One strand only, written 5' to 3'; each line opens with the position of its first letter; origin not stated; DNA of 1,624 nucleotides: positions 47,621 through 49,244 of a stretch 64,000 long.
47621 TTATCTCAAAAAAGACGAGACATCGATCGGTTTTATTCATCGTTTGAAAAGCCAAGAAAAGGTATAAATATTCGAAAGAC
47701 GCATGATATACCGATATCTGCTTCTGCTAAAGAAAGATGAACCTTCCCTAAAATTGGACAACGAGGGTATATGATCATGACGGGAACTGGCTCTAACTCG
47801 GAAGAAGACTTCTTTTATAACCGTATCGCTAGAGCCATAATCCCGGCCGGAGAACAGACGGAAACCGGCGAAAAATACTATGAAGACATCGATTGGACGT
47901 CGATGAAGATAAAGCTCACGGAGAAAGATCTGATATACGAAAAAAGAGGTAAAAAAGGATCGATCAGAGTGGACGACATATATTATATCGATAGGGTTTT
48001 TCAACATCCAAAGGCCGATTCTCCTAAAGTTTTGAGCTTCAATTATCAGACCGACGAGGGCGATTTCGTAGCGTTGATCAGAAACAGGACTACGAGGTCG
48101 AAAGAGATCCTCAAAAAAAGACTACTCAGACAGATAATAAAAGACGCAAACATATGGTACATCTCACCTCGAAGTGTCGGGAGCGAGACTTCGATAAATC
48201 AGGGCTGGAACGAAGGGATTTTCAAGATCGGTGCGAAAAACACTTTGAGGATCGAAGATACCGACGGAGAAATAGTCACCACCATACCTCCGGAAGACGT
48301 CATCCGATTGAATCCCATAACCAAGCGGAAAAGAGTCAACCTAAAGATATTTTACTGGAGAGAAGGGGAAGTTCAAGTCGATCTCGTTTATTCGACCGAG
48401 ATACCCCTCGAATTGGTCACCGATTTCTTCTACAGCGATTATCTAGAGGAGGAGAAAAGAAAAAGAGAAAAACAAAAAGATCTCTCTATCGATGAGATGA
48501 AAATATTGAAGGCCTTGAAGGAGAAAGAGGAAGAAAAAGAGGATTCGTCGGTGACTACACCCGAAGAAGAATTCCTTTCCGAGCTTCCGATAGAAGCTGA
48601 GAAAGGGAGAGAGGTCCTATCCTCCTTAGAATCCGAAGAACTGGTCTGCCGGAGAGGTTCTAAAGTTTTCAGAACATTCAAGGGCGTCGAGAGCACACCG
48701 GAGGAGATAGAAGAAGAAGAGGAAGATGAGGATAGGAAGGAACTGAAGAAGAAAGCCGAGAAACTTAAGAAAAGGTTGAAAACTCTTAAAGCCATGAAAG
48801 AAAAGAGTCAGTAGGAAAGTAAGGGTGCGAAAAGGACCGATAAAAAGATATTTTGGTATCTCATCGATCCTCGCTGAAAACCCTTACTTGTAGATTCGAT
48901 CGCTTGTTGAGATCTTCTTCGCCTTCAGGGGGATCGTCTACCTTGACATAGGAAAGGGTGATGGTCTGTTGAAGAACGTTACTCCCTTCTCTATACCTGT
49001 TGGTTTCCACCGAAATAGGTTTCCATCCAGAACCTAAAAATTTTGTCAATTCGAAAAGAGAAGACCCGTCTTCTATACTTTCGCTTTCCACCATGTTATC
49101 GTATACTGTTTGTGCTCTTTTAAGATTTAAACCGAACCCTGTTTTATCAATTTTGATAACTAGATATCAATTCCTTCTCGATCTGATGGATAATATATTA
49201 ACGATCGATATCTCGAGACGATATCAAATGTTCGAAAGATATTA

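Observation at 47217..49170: Orphan CheF-like gene bracketed by direct repeats of a small unknown gene with its promoter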

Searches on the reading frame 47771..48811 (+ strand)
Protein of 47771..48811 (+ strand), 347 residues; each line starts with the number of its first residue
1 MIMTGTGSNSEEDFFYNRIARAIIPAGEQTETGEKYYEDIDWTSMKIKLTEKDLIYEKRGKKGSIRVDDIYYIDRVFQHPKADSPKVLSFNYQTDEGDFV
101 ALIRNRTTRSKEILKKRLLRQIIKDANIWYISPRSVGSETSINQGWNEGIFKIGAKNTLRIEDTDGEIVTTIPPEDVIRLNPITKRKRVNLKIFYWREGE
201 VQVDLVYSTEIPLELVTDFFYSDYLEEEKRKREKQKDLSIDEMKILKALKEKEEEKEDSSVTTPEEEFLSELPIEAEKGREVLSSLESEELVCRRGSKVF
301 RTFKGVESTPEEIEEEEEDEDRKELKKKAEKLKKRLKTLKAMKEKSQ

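Call 5: search_protein_families(library=pfam, proteins=[window:47771-48811:+], max_evalue=1)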
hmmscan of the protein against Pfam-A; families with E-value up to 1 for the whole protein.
window:47771-48811:+ (347 aa): 2 families
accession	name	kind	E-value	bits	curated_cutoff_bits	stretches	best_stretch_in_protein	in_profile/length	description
PF04283.17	CheF-arch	-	4.6e-09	36.8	25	1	33-180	15-166/218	Chemotaxis signal transduction system protein F from archaea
PF15848.10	ODAPH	-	0.052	14.3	27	1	161-219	14-76/108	Odontogenesis associated phosphoprotein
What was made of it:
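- Checked: The gene between the repeats, 47771-48814(+), 347 aa, matches Pfam CheF-arch PF04283 at 36.8 bits (cut-off 25) (call 5).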

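Call 6: search_protein_families(library=ncbifam, proteins=[window:47771-48811:+], max_evalue=1)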
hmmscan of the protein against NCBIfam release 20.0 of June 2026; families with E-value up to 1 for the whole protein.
window:47771-48811:+ (347 aa): 0 families

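Call 28: find_homologous_proteins(query=window:47771-48811:+, max_evalue=0.001)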
Query window:47771-48811:+ (347 aa): 9 proteins with E <= 0.001 among 8000 candidates.
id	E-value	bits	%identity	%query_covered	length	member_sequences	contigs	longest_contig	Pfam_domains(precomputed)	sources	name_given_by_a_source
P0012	5.2e-217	737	100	99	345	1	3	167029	PF04283.18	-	-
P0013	8.1e-152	523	72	99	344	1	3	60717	PF04283.18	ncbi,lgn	-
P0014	9.8e-123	427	59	99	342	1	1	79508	-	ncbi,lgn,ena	-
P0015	3.0e-121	422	63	87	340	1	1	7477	-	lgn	-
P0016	4.5e-120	419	63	90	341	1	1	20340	PF04283.18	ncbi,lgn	-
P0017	1.5e-118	414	62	90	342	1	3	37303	-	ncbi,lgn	-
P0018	7.4e-116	405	63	88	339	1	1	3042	PF04283.18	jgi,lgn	-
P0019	4.6e-111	389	59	88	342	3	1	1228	-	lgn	-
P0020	8.4e-91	322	46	96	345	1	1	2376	-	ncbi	-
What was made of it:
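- On CheF (PF04283 / arCOG02394): PF04283 is also precomputed for 4 of 9 homologs (call 28).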

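Call 29: find_encoding_contigs(protein=P0014, flank=10000, max_places=3)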
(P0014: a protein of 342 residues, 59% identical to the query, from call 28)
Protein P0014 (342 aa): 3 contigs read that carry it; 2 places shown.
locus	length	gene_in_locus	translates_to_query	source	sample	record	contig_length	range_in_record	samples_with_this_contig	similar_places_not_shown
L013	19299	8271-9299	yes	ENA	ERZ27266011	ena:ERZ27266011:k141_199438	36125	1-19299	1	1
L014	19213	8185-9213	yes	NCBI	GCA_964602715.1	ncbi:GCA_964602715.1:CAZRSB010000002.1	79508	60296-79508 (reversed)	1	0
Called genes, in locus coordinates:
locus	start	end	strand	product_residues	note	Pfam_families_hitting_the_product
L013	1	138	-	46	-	?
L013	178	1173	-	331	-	PF13353:Fer4_12 (faint), PF04055:Radical_SAM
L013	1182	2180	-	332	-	PF18093:Trm5_N, PF25133:TYW2_N_2, PF02475:TRM5-TYW2_MTfase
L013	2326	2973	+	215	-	-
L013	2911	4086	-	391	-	PF01266:DAO (faint), PF01494:FAD_binding_3, PF01946:Thi4 (weak), PF03486:HI0933_like (weak), PF05834:Lycopene_cycl, PF07992:Pyr_redox_2 (weak), PF12831:FAD_oxidored, PF13738:Pyr_redox_3 (faint)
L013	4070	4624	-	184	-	-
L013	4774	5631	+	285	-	PF01026:TatD_DNase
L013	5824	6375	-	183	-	PF06271:RDD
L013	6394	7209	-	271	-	PF04951:Peptidase_M55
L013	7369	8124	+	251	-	PF01784:DUF34_NIF3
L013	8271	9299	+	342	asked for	-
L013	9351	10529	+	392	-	PF01979:Amidohydro_1, PF07969:Amidohydro_3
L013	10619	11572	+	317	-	PF00106:adh_short (faint), PF01073:3Beta_HSD, PF01370:Epimerase, PF02719:Polysacc_synt_2, PF04321:RmlD_sub_bind, PF07993:NAD_binding_4 (weak), PF16363:GDP_Man_Dehyd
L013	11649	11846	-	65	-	PF00313:CSD, PF08206:OB_RNB (weak)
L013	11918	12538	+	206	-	PF19146:DUF5828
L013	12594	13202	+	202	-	PF00300:His_Phos_1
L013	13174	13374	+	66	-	-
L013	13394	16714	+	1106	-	PF00873:ACR_tran, PF03176:MMPL, PF02460:Patched (weak), PF12349:Sterol-sensing, PF03176:MMPL, PF02460:Patched (weak), PF12349:Sterol-sensing (weak)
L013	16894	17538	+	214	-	PF00440:TetR_N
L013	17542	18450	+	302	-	PF00005:ABC_tran, PF13304:AAA_21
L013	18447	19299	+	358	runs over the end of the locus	PF12679:ABC2_membrane_2, PF12698:ABC2_membrane_3 (weak)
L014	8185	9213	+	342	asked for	-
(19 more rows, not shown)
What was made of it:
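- CheF-like paralogs occur in non-motility contexts (L013; call 29).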

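Call 30: find_encoding_contigs(protein=P0016, flank=10000, max_places=3)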
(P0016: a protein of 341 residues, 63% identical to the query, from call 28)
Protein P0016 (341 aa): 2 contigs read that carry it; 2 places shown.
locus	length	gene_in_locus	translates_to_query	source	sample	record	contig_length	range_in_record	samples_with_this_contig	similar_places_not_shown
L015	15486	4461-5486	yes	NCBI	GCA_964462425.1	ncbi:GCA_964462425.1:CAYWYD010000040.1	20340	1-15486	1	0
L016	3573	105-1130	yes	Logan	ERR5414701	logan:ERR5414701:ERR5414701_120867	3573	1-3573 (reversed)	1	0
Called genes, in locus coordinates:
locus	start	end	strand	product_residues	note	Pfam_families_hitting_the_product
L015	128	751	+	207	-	PF13353:Fer4_12 (weak), PF04055:Radical_SAM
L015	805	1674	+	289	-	PF02629:CoA_binding, PF13607:Succ_CoA_lig, PF00549:Ligase_CoA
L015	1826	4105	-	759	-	PF00072:Response_reg, PF08448:PAS_4, PF00989:PAS, PF08448:PAS_4, PF13426:PAS_9, PF08447:PAS_3, PF13185:GAF_2, PF02518:HATPase_c, +2 more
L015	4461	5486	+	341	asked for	PF04283:CheF-arch (weak)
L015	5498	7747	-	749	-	PF00072:Response_reg, PF08448:PAS_4 (weak), PF08447:PAS_3 (weak), PF13426:PAS_9, PF00989:PAS (weak), PF08447:PAS_3 (weak), PF13185:GAF_2, PF02518:HATPase_c, +2 more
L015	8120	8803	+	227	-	PF06745:ATPase, PF13481:AAA_25 (weak), PF23442:DUF7125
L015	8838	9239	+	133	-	PF00072:Response_reg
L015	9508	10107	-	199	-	PF07682:SOR (faint), PF03992:ABM (weak)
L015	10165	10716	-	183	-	PF04143:Sulf_transp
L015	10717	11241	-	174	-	PF04143:Sulf_transp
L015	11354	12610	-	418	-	PF07690:MFS_1, PF12832:MFS_1_like, PF13347:MFS_2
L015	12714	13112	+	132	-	-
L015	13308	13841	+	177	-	PF13302:Acetyltransf_3, PF13420:Acetyltransf_4, PF00583:Acetyltransf_1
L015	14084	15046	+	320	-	PF13302:Acetyltransf_3 (faint), PF13527:Acetyltransf_9 (faint), PF00583:Acetyltransf_1, PF13508:Acetyltransf_7, PF14542:Acetyltransf_CG (faint), PF08445:FR47 (faint), PF00583:Acetyltransf_1 (weak)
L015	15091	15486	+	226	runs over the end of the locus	PF07883:Cupin_2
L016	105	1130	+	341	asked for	PF04283:CheF-arch (weak)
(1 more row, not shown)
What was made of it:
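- On CheF (PF04283 / arCOG02394): A paralog lies between hybrid kinases (call 30).
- Closest known: CheF. Different: There are several paralogs per genome, some far from che or arl genes (calls 29, 30).
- A CheF-like paralog lies between hybrid kinases, near a KaiC-like ATPase and a single-domain response regulator (call 30).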

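Call 36: search_solved_structures(query=window:47771-48811:+, max_evalue=10, show_alignments=2)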
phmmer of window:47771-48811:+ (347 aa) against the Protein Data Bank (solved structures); distinct sequences matched with E-value up to 10: 2.
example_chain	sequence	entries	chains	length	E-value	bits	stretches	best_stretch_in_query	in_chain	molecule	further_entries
1xag_A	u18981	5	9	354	0.39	12.9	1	13-43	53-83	3-dehydroquinate synthase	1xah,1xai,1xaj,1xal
6sga_Fc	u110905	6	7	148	0.74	12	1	208-291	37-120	mt-SAF32 | Acyl carrier protein | mt-ACP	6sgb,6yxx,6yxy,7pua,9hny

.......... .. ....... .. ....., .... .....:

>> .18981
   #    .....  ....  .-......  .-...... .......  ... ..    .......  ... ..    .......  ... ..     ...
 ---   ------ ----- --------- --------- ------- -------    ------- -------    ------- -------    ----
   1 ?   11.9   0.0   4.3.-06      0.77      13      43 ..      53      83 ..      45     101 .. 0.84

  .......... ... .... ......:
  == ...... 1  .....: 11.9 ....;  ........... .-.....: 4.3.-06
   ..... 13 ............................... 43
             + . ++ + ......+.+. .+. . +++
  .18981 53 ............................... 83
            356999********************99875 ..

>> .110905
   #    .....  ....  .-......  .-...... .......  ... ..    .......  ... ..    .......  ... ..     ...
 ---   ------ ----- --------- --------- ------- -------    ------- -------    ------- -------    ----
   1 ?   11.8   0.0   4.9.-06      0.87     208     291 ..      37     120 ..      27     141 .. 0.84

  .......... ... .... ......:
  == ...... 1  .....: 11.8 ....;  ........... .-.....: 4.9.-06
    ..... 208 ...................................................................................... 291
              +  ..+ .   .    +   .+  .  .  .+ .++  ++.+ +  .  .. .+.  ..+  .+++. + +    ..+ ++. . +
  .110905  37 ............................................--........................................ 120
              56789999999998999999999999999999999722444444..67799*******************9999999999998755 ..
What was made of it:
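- Closest known: CheF. Different: No PDB sequence hit (call 36).
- Tried and rejected: Nothing (call 36).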

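Call 50: predict_structure(alignment_id=A3)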
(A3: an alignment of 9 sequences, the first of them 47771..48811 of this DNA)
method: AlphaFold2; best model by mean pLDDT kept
length: 347 residues; sequences in the alignment: 9
mean_pLDDT: 56.1   pTM: 0.39
mean pLDDT of the five models: 56.1, 55.9, 52.6, 50.8, 45.1
residues with pLDDT >= 90: 2; 70-90: 122; 50-70: 64; < 50: 159
segments of 3 or more residues with pLDDT < 50: 1-17, 123-236, 256-262, 302-319
pLDDT, mean of each block of 10 residues (from residue 1): 27 41 81 63 85 83 82 69 84 81 85 71 42 33 32 42 46 38 30 36 33 29 29 48 69 48 64 75 72 59 40 40 70 77 63
secondary structure, 60 per line:
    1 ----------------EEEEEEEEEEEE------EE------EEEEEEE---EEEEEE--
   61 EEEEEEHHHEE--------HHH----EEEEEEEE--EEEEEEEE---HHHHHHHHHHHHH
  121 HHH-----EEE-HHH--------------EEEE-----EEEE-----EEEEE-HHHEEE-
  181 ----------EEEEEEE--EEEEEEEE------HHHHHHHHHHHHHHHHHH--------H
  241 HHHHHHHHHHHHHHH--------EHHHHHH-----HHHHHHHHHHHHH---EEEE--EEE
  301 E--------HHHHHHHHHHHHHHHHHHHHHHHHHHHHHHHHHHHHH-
elements in order: E17-28 E43-49 E53-58 E61-66 E87-94 E97-104 H108-123 E129-131 E150-153 E159-162 E168-172 E177-179 E191-197 E200-207 H214-231 H240-255 H265-270 H276-288 E292-295 E298-301 H310-346
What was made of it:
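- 47771..48814 (+): CheF-like gene (347 aa). Predicted parts: a PH-like domain (about residues 20-122), a second beta domain (low confidence), a region with three helices and a beta-hairpin (wHTH-like, 240-301), and a long C-terminal helix (310-346). AF2 model (call 50).
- On CheF (PF04283 / arCOG02394): Residues 240-346 are predicted as three helices, a hairpin and a long helix (call 50).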

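Call 53: fold_search(model_id=the predicted structure, library=pdb)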
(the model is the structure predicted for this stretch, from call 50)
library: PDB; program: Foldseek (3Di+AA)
matches with E <= 10: 1461; with E <= 0.001: 3
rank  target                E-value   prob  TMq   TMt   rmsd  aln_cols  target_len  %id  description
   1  2rov_MODEL_1_A        9.6e-05  1.00  0.23  0.62   5.6       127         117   12  The split PH domain of ROCK II (released 2008-06-24)
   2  3fm8_C                4.9e-04  1.00  0.23  0.22  12.9       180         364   13  Crystal structure of full length centaurin alpha-1 bound with the FHA domain of KIF13B (CAPRI target) (released 2009-08-25)
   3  4chj                  6.8e-04  1.00  0.23  0.60   3.4       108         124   13  Structure of Inner Membrane Complex (IMC) Sub-compartment Protein 3 (ISP3) from Toxoplasma gondii (released 2014-04-09)
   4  6bc1_C                1.1e-03  1.00  0.22  0.52   5.3       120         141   11  A Complex between PH Domain of p190RhoGEF and Activated Rac1 Bound to a GTP Analog (released 2017-12-13)
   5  2dtc_A                1.5e-03  1.00  0.21  0.56   4.9       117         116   13  Crystal structure of MS0666 (released 2007-01-12)
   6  2rgn_E                1.6e-03  1.00  0.21  0.22   5.1       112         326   12  Crystal Structure of p63RhoGEF complex with Galpha-q and RhoA (released 2008-01-15)
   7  7lc1_D                1.7e-03  1.00  0.22  0.34   5.5       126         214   11  Crystal Structure of KRAS4b (GMPPNP-bound) in complex with the RBD-PH domains of SIN1 (released 2021-08-04)
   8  2rgn_B                1.8e-03  1.00  0.21  0.22   5.1       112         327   12  Crystal Structure of p63RhoGEF complex with Galpha-q and RhoA (released 2008-01-15)
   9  3voq_B                1.8e-03  1.00  0.22  0.56   4.2       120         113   12  Crystal structure of the pleckstrin homology domain of human Sin1, a TORC2 subunit (released 2012-04-11)
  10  3feh                  2.0e-03  1.00  0.23  0.22  12.7       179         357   13  Crystal structure of full length centaurin alpha-1 (released 2008-12-23)
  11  3lju                  2.5e-03  0.96  0.19  0.18  13.7       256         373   12  Crystal structure of full length centaurin alpha-1 bound with the head group of PIP3 (released 2010-11-24)
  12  3voq_A                3.1e-03  1.00  0.22  0.56   4.4       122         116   11  Crystal structure of the pleckstrin homology domain of human Sin1, a TORC2 subunit (released 2012-04-11)
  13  1nty                  3.3e-03  1.00  0.22  0.24   7.5       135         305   10  Crystal structure of the first DH/PH domain of Trio to 1.7 A (released 2004-06-29)
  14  3mdb_C                3.5e-03  1.00  0.21  0.20   5.5       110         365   14  Crystal structure of the ternary complex of full length centaurin alpha-1, KIF13B FHA domain, and IP4 (released 2010-08-04)
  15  1lb1_A                3.5e-03  1.00  0.24  0.26   7.7       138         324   11  Crystal Structure of the Dbl and Pleckstrin homology domains of Dbs in complex with RhoA (released 2002-05-29)
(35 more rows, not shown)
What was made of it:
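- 47771..48814 (+): Foldseek hits to PH domains with probability 1.0 (call 53).
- On CheF (PF04283 / arCOG02394): The first domain (20-122) is modelled at pLDDT ~80 and matches PH domains with Foldseek probability 1.0 (calls 50, 53).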

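Call 64: search_protein_families(library=padloc, proteins=[window:47771-48811:+], max_evalue=0.01)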
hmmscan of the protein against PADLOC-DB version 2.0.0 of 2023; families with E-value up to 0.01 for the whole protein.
window:47771-48811:+ (347 aa): 0 families

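Call 65: search_protein_families(library=phrogs, proteins=[window:47771-48811:+], max_evalue=0.01)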
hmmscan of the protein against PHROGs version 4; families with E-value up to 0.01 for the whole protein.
window:47771-48811:+ (347 aa): 0 families

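Call 78: find_encoding_contigs(protein=P0020, flank=6000, max_places=2)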
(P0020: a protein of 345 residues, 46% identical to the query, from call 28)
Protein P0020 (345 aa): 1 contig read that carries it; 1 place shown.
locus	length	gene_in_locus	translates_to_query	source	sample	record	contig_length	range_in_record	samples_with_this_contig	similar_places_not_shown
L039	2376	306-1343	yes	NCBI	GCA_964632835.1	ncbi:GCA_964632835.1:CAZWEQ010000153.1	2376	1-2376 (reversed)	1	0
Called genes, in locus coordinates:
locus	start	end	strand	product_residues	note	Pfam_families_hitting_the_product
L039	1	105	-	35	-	?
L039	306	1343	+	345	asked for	-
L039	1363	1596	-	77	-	-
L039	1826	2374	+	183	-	?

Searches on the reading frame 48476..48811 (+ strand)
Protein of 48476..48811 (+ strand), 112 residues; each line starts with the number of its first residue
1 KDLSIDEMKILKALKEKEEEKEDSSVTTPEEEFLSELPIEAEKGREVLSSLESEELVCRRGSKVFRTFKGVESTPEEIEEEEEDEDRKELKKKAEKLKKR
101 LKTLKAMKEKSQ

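Call 72: search_protein_families(library=pfam, proteins=[window:48476-48811:+], max_evalue=10)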
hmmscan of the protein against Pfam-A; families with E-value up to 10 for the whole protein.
window:48476-48811:+ (112 aa): 2 families
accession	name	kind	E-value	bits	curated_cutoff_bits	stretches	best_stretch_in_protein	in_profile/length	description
PF06667.17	PspB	-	0.15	12.6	25.6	1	81-106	37-62/73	Phage shock protein B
PF00616.24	RasGAP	-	0.25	11.6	28.3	1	1-107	60-115/207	GTPase-activator protein for Ras-like GTPase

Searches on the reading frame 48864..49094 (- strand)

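Call 5: search_protein_families(library=pfam, proteins=[window:48864-49094:-], max_evalue=1)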
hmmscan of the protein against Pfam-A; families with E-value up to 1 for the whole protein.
window:48864-49094:- (77 aa): 1 family
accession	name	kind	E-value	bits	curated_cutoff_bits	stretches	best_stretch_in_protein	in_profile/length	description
PF05507.16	MAGP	-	0.23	12.2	28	1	16-60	12-56/137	Microfibril-associated glycoprotein (MAGP)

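Call 6: search_protein_families(library=ncbifam, proteins=[window:48864-49094:-], max_evalue=1)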
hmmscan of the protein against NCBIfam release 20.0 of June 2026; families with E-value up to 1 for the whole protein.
window:48864-49094:- (77 aa): 0 families

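Call 64: search_protein_families(library=padloc, proteins=[window:48864-49094:-], max_evalue=0.01)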
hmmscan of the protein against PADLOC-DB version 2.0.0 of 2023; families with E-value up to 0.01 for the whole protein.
window:48864-49094:- (77 aa): 0 families

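Call 65: search_protein_families(library=phrogs, proteins=[window:48864-49094:-], max_evalue=0.01)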
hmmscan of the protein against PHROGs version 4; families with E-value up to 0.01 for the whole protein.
window:48864-49094:- (77 aa): 0 families
